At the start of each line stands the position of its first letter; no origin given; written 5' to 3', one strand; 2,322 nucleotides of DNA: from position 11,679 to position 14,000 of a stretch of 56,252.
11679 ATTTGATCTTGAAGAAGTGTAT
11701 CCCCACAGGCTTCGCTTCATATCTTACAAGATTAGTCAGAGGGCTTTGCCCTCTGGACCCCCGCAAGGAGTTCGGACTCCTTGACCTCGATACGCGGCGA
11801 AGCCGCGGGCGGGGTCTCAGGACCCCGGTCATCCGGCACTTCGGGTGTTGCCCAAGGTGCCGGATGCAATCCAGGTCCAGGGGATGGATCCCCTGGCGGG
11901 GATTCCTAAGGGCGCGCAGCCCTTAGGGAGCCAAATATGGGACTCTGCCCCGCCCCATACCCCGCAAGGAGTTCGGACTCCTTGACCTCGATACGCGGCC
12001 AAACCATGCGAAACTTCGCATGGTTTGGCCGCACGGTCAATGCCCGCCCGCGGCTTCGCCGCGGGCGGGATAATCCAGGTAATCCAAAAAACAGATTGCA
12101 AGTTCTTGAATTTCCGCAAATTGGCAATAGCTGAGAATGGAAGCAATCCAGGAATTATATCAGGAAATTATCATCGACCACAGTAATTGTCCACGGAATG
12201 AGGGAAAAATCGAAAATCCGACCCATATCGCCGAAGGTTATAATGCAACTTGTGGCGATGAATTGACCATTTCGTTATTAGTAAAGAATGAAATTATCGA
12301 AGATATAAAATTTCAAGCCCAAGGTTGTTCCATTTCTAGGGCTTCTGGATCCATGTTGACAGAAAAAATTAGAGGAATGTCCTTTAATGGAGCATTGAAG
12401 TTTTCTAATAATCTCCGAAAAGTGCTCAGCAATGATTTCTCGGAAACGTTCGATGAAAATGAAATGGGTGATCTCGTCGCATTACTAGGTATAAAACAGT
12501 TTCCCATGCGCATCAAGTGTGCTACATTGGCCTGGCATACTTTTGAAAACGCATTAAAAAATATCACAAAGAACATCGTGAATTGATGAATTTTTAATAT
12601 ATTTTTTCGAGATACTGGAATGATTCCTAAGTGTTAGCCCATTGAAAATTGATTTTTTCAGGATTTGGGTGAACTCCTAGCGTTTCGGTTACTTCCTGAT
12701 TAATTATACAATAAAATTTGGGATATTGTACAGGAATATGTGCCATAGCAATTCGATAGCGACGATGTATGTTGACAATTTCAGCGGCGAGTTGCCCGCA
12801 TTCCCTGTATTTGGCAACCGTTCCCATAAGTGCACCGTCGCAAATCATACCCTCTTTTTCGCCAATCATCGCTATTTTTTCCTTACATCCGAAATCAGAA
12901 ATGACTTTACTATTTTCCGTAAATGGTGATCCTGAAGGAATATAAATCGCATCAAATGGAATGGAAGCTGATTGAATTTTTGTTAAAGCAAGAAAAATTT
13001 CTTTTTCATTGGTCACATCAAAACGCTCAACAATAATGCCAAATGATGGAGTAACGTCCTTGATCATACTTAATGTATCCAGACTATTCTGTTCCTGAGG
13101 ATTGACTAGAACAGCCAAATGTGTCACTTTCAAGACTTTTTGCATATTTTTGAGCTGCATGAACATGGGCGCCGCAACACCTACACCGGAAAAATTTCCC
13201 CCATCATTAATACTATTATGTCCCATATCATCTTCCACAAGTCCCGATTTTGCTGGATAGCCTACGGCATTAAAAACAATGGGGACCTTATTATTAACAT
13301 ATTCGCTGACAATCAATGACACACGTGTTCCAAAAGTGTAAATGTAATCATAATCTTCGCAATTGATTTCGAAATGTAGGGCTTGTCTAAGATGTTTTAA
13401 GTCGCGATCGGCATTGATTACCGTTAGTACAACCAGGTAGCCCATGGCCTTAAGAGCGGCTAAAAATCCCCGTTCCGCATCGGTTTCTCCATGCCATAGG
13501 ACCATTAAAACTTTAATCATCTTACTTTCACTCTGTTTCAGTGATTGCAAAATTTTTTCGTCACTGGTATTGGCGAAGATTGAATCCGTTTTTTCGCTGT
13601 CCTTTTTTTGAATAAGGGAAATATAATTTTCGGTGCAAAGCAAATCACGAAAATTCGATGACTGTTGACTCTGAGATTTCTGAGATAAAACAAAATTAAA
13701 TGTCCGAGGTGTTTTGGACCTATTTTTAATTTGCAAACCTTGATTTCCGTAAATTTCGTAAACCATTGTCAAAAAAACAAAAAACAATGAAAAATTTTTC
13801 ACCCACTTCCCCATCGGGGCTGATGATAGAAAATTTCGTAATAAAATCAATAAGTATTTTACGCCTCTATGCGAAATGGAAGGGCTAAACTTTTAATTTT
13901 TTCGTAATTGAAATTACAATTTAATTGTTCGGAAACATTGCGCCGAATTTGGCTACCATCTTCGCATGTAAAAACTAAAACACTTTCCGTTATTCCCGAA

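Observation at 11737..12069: Type locus of a mosaic family of GC-rich hairpin modules invading an AT-rich genome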

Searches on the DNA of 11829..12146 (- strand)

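Call 52: search_rna_families(source=L008, start=4150, end=5536, threshold=evalue, max_evalue=1)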
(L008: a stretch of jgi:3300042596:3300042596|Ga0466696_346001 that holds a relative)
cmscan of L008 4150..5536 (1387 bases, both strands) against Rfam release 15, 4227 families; matches with E-value up to 1: 16.
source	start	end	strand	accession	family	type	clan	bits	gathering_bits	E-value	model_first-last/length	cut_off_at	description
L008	4929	4981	+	RF04141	MIR8622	Gene; miRNA;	-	26.5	197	0.02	1-212/212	no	MIR8622 microRNA precursor family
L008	4787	4912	+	RF02232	sX13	Gene; sRNA;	-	22.9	50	0.086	1-115/115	no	Xanthomonadaceae sRNA sX13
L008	4934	4971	-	RF03681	mir-1295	Gene; miRNA;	-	22.7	100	0.2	1-78/78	no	mir-1295 microRNA precursor family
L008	5191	5227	-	RF03681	mir-1295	Gene; miRNA;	-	22.7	100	0.2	1-78/78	no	mir-1295 microRNA precursor family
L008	4926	4984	+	RF00255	mir-218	Gene; miRNA;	-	21.5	62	0.052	1-82/82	no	mir-218 microRNA precursor family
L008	5353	5389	+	RF00974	mir-607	Gene; miRNA;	-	20.9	94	0.77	1-91/91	no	mir-607 microRNA precursor family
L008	4602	4698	-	RF02602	BASRCI414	Gene; sRNA;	-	20.4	270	0.026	1-229/229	no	Brucella sRNA CI414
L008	5137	5228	-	RF00513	Trp_leader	Cis-reg; leader;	-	20.3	41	0.35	9-93/100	no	Tryptophan operon leader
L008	4778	4919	-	RF02832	Scr5676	Gene; sRNA;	-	19.8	56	0.48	1-130/130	no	Streptomyces RNA 5676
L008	4606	4698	-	RF00513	Trp_leader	Cis-reg; leader;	-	19.4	41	0.58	9-93/100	no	Tryptophan operon leader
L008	4821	4979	+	RF02858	Arrc08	Gene; sRNA;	-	18.5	219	0.021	1-270/270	no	Actinobacillus sRNA 08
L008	4239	4364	+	RF02232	sX13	Gene; sRNA;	-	18.5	50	0.85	1-115/115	no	Xanthomonadaceae sRNA sX13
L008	5060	5169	+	RF02232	sX13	Gene; sRNA;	-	18.5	50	0.86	1-115/115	no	Xanthomonadaceae sRNA sX13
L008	4652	4710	+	RF00255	mir-218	Gene; miRNA;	-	17.7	62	0.77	1-82/82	no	mir-218 microRNA precursor family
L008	4877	5101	+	RF01758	sucA-II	Cis-reg;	-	17.1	70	0.28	1-217/217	no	sucA-II RNA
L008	4874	4936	+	RF02654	MicL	Gene; sRNA;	-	12.7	56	0.88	1-308/308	no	MicL sRNA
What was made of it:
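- On Known structured RNA families (Rfam 15): The best E-value hits on the array reach 26 bits against thresholds of 41-270 (call 52).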

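Call 61: build_rna_model(alignment_id=A3)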
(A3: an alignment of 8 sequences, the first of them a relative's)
Model R1 built from alignment A3 (8 sequences, 160 columns); structure: RNAalifold consensus.
model positions 148; base pairs 52; branch points 4; effective number of sequences 0.58; information 0.59 bits per position. Calibrated on 0.2 Mb of random sequence (short: E-values are rough).
structure used (alignment columns):
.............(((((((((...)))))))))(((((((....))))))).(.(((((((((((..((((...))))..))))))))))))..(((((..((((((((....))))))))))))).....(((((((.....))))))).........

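Call 62: build_rna_model(alignment_id=A2)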
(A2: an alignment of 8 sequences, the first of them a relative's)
Model R2 built from alignment A2 (8 sequences, 150 columns); structure: RNAalifold consensus.
model positions 111; base pairs 38; branch points 2; effective number of sequences 0.91; information 0.589 bits per position. Calibrated on 0.2 Mb of random sequence (short: E-values are rough).
structure used (alignment columns):
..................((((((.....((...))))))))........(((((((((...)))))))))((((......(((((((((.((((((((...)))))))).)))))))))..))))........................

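Call 63: search_with_rna_model(model_id=R1, sources=[window, L001, L003, L004, L005, L006, L007, L008], max_evalue=1)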
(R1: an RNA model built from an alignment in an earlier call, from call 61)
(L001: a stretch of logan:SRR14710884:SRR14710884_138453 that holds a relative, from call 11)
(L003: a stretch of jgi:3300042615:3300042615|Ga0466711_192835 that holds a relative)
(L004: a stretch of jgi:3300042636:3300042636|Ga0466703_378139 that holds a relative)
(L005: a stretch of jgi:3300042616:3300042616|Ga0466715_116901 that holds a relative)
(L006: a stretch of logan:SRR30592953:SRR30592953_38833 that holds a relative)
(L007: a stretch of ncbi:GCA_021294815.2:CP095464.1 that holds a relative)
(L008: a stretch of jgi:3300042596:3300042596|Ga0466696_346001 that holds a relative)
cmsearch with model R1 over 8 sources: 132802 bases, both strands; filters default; matches with E-value up to 1: 50.
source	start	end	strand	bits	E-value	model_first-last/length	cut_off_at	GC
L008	4762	4908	-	162.6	4.2e-34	1-148/148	no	0.76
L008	4214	4360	-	162.1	5.2e-34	1-148/148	no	0.76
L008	4488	4634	-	158.2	3.9e-33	1-148/148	no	0.77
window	60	208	+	156.7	8.2e-33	1-148/148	no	0.76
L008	74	222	+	153.5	4e-32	1-148/148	no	0.76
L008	5291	5436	-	145.9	1.9e-30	1-148/148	no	0.79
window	11782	11929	+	139.4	5.1e-29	1-148/148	no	0.68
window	56074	56202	+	119.2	1.4e-24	1-148/148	no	0.71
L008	5036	5165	-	113.1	3.1e-23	1-148/148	no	0.76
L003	2647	2791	+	99.5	3e-20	1-148/148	no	0.67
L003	9254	9403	-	97.9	6.8e-20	1-148/148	no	0.65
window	11933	12073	-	63.8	2e-12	1-148/148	no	0.63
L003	4655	4806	-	61.9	5.5e-12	1-148/148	no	0.66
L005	12122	12259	+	61.1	8e-12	1-148/148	no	0.61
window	55931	56108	-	60.9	9e-12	1-148/148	no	0.52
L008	5131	5286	+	60.3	1.2e-11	1-148/148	no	0.58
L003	13674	13843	+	59.8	1.5e-11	1-148/148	no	0.55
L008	4600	4756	+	59.1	2.2e-11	1-148/148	no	0.6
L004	172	317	+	58.8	2.5e-11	1-148/148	no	0.64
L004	2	144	-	52.5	6.3e-10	1-148/148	no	0.8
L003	4772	4905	+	51.9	8.5e-10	1-148/148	no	0.67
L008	5402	5536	+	47.1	9.6e-09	1-122/148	3'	0.6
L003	2326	2470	-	37.4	1.3e-06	1-148/148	no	0.58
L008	4787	4870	+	35.6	3.2e-06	1-148/148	no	0.73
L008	5315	5397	+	35.5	3.3e-06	1-148/148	no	0.76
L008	4239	4321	+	33.3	1e-05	1-148/148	no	0.75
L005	7473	7599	+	33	1.2e-05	1-148/148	no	0.68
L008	4550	4586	+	31.9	2.1e-05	49-85/148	no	0.84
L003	13478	13585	-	29.8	6.1e-05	1-148/148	no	0.66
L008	113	197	-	28.8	0.0001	1-148/148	no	0.74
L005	12064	12156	-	28.7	0.0001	1-148/148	no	0.57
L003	2765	2890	-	28.2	0.00013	1-148/148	no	0.62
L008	5000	5121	+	24.3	0.00098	1-148/148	no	0.69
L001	1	63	-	22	0.0031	1-70/148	3'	0.67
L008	4418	4542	+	21.9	0.0032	1-148/148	no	0.66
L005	7465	7541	-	20.8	0.0056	1-148/148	no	0.69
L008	1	108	-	20.3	0.0075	1-105/148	3'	0.56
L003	2856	2994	+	18.4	0.019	1-148/148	no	0.5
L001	29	195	+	18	0.024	1-148/148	no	0.47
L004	117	137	+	13.9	0.19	8-28/148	no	0.9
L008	4333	4353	+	13.9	0.19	8-28/148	no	0.9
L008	4881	4901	+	13.9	0.19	8-28/148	no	0.9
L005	12093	12113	+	13.3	0.25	8-28/148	no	0.86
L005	16673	16746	+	12.1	0.47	1-74/148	3'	0.69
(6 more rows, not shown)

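Call 64: search_with_rna_model(model_id=R2, sources=[window, L001, L003, L004, L005, L006, L007, L008], max_evalue=1)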
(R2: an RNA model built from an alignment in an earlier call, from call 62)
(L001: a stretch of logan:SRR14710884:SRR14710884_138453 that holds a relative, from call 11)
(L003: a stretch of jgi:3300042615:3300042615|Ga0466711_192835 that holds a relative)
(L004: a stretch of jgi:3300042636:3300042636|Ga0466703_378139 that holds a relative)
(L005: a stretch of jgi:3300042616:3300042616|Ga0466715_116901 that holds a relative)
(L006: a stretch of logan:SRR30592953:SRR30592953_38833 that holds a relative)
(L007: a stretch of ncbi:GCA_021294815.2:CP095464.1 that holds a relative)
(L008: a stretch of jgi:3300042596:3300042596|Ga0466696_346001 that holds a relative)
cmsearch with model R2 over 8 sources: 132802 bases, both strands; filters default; matches with E-value up to 1: 49.
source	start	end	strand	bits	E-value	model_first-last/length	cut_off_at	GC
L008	5173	5283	-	136.4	1.7e-28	1-111/111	no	0.53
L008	4642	4753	-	131.9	1.7e-27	1-111/111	no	0.55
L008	4916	5027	-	121.8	2.9e-25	1-111/111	no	0.57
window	19683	19794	+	119.4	1e-24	1-111/111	no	0.52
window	55933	56047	+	116.5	4.5e-24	1-111/111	no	0.54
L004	201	315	-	108.1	3.4e-22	1-111/111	no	0.59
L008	4367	4479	-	103.1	4.3e-21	1-111/111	no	0.5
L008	5444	5536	-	98.7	4.1e-20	19-111/111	5'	0.52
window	11935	12049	+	96.1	1.6e-19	1-111/111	no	0.62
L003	13481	13595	+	73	2.2e-14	1-111/111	no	0.63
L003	2328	2444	+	68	2.8e-13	1-111/111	no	0.64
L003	4799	4902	-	61.7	7.2e-12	1-111/111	no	0.65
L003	2797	2911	+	58.1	4.5e-11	1-111/111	no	0.58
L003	4657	4773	+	52.3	9.1e-10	1-111/111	no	0.65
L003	2681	2789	-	49.9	3e-09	1-111/111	no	0.6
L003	13724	13840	-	49.7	3.4e-09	1-111/111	no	0.61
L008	5409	5515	+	48.5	6.4e-09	1-111/111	no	0.57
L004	179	274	+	47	1.4e-08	1-111/111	no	0.6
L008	5138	5244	+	46.9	1.4e-08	1-111/111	no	0.55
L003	9257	9367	+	46.9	1.5e-08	1-111/111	no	0.57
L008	4216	4330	+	45.2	3.5e-08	1-111/111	no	0.73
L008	5293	5401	+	44.3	5.6e-08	1-111/111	no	0.73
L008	4881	4986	+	44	6.5e-08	1-111/111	no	0.57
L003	9529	9635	-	42.4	1.5e-07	1-111/111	no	0.4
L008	4607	4720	+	38.5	1.1e-06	1-111/111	no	0.59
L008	105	220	-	35.6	4.9e-06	1-111/111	no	0.73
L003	9301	9396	-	33.5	1.4e-05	1-111/111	no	0.67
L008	4764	4867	+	33.3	1.5e-05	1-111/111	no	0.72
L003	2507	2615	-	32.9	1.9e-05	1-111/111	no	0.44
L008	4491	4604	+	31.7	3.5e-05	1-111/111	no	0.74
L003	9435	9543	+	27.1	0.00036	1-111/111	no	0.39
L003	2522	2563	+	26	0.00066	53-95/111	no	0.57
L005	12151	12257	-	17.3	0.058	1-111/111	no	0.6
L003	4821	4928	+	17.1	0.063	1-111/111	no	0.6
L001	1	56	-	16.1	0.1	1-77/111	3'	0.7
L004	67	162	+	14.2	0.28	1-111/111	no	0.68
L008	4333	4445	+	14.2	0.29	1-111/111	no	0.53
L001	1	40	+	13.6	0.39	72-111/111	5'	0.62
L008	1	51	+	12.7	0.6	62-111/111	5'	0.57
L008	81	163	+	12.3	0.73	1-111/111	no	0.8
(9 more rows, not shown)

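Call 75: search_with_rna_model(model_id=R1, sources=[window, L003, L008], max_evalue=1e-18, make_alignment=true, show_alignments=0)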
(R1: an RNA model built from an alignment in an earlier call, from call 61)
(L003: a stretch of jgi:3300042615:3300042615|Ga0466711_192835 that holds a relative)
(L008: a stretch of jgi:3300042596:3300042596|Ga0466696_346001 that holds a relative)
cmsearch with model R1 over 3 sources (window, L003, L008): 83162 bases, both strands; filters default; matches with E-value up to 1e-18: 11.
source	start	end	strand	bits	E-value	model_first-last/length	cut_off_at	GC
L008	4762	4908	-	162.6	2.6e-34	1-148/148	no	0.76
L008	4214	4360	-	162.1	3.3e-34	1-148/148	no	0.76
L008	4488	4634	-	158.2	2.4e-33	1-148/148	no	0.77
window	60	208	+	156.7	5.1e-33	1-148/148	no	0.76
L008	74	222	+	153.5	2.5e-32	1-148/148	no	0.76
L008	5291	5436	-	145.9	1.2e-30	1-148/148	no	0.79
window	11782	11929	+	139.4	3.2e-29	1-148/148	no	0.68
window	56074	56202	+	119.2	8.6e-25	1-148/148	no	0.71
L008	5036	5165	-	113.1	2e-23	1-148/148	no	0.76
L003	2647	2791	+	99.5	1.9e-20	1-148/148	no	0.67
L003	9254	9403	-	97.9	4.3e-20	1-148/148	no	0.65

Alignment A4: 11 matches aligned to the model, 164 columns, each read 5' to 3' on its own strand. Consensus structure (alignment columns), stored with it:
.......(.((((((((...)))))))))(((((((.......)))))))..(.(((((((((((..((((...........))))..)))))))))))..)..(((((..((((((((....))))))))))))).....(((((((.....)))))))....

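Call 82: search_dna_similar(query=L008:4480-4753:-, collection=plasmids, mode=distant, max_evalue=0.001, max_rows=10)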
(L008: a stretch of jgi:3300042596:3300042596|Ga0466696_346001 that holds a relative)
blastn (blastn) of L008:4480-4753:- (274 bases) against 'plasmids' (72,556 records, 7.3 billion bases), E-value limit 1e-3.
No match.

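Call 83: search_dna_similar(query=L008:4480-4753:-, collection=phages, mode=distant, max_evalue=0.001, max_rows=10)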
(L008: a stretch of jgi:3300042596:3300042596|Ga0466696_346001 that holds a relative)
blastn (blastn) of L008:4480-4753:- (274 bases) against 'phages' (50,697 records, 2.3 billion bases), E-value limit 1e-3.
No match.

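Call 88: search_with_rna_model(model_id=R1, sources=[L009, L010, L011], max_evalue=0.01)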
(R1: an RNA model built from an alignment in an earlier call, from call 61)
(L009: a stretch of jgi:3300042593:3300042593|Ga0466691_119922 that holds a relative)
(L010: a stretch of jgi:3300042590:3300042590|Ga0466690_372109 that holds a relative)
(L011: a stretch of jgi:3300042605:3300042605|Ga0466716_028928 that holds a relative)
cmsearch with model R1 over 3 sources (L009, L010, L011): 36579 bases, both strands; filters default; matches with E-value up to 0.01: 12.
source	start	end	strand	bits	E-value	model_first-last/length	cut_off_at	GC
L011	19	164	+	123.4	4.5e-26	1-148/148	no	0.71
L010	1659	1819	-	84.8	1.4e-17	1-148/148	no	0.58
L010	8509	8646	-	76.7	8.4e-16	11-148/148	5'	0.63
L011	1847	1989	-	70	2.4e-14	1-148/148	no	0.68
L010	4225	4376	-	61.4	1.9e-12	1-148/148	no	0.62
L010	4562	4702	+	43.6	1.6e-08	1-148/148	no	0.69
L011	2048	2182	+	43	2.1e-08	1-148/148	no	0.6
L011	5957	6122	-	40.8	6.3e-08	1-148/148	no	0.66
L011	1870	2009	+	39.4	1.3e-07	1-148/148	no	0.7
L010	1783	1952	+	36.4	5.8e-07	1-148/148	no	0.62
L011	23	140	-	31.9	5.7e-06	1-148/148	no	0.73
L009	13539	13666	-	22.4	0.00069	1-148/148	no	0.66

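Call 89: search_with_rna_model(model_id=R2, sources=[L009, L010, L011], max_evalue=0.01)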
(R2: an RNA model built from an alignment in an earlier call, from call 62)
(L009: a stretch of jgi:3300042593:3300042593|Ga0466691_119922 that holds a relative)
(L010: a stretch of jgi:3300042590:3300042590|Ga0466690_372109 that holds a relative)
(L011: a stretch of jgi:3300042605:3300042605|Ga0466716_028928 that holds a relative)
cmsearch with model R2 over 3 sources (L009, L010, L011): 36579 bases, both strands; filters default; matches with E-value up to 0.01: 14.
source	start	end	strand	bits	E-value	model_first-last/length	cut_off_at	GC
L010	1836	1950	-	90.1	9.6e-19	1-111/111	no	0.65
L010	4588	4700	-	75.2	2e-15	1-111/111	no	0.68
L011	6068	6176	-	67.7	9.1e-14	1-111/111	no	0.56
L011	2071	2180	-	64.4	5e-13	1-111/111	no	0.55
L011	5959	6142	+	50.3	7e-10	1-111/111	no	0.62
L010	8512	8622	+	45.2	9.7e-09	1-111/111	no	0.59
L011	1849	1960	+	41.7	5.6e-08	1-111/111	no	0.69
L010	4227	4346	+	40.8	9.2e-08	1-111/111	no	0.57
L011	52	161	-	38.5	3e-07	1-111/111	no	0.65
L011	2055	2145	+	36.9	6.8e-07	1-111/111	no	0.59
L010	1730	1838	+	31.3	1.2e-05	1-111/111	no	0.55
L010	1853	1892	+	29.9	2.5e-05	56-94/111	no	0.85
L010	4569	4662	+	28.7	4.5e-05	1-111/111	no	0.71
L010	4348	4436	+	19.3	0.0057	1-111/111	no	0.65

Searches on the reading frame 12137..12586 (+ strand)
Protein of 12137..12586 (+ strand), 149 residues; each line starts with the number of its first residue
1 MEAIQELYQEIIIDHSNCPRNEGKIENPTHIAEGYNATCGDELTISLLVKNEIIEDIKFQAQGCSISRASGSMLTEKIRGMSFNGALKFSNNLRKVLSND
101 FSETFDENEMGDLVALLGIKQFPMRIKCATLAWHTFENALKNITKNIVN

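Call 10: search_protein_families(library=pfam, proteins=[window:12137-12586:+])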
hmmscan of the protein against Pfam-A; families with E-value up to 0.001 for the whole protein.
window:12137-12586:+ (149 aa): 1 family
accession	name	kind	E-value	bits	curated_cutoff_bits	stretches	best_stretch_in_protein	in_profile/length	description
PF01592.21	NifU_N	-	2.8e-24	86.1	22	1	8-128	2-126/127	NifU-like N terminal domain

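Call 11: find_encoding_contigs(protein=window:12137-12586:+, flank=6000, max_places=10)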
Protein window:12137-12586:+ (149 aa): 1 contig read that carries it; 1 place shown.
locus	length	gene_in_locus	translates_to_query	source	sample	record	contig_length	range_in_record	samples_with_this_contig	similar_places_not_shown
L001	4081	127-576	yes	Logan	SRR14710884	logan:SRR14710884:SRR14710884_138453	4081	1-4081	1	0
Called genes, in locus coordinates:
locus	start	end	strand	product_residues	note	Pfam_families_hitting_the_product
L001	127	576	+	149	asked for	PF01592:NifU_N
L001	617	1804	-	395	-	PF04392:ABC_sub_bind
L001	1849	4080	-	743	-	?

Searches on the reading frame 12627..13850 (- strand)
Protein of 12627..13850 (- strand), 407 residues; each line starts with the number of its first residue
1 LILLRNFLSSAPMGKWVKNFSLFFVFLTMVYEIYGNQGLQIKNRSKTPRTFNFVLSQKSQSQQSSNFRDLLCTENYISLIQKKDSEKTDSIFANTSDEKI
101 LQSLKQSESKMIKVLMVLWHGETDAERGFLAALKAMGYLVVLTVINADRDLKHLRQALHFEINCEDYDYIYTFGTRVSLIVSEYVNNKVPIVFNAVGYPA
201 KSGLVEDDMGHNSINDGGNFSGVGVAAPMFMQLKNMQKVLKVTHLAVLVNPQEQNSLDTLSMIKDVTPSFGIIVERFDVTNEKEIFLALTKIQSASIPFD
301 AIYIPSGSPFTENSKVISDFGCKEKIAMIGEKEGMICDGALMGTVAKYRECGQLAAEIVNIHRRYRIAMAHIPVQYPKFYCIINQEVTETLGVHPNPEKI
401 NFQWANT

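Call 10: search_protein_families(library=pfam, proteins=[window:12627-13850:-])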
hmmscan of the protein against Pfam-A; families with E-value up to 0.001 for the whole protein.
window:12627-13850:- (407 aa): 1 family
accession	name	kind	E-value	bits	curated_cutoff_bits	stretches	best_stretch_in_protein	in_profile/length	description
PF04392.18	ABC_sub_bind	-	1.4e-20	74.2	25.9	1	114-394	4-280/293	ABC transporter substrate binding protein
